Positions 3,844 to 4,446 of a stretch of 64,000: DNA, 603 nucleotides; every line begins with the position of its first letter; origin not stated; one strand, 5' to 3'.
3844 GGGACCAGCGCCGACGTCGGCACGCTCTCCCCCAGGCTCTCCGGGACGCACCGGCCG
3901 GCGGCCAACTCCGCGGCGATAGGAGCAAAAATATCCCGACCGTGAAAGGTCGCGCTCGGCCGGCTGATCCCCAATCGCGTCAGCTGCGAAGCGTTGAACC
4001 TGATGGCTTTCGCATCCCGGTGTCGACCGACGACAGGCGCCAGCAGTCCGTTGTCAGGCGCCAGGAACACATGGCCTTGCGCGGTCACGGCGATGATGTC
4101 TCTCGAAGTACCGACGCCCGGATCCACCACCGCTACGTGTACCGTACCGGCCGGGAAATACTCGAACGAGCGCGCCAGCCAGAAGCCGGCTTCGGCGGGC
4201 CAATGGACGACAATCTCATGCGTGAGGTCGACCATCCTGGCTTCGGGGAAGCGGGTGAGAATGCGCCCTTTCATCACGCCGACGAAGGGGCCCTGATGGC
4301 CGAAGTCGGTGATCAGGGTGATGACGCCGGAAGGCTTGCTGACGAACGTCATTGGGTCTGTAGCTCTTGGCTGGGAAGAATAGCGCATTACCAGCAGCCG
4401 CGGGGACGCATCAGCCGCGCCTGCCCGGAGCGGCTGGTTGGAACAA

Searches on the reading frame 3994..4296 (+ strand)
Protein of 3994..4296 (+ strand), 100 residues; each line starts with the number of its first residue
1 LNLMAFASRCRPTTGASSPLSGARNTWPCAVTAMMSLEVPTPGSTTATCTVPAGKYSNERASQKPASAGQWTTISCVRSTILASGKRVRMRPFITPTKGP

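Call 37: search_protein_families(library=pfam, proteins=[window:3994-4296:+], max_evalue=0.1)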
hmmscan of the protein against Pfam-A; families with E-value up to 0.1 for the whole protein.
window:3994-4296:+ (100 aa): 2 families
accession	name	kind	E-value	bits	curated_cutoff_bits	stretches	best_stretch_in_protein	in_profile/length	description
PF25394.1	PEX6_vert_N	-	0.037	15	26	1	20-93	22-98/101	PEX6 N-terminal domain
PF04642.17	DUF601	-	0.043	13.6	24.1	1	21-80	26-84/327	Protein of unknown function, DUF601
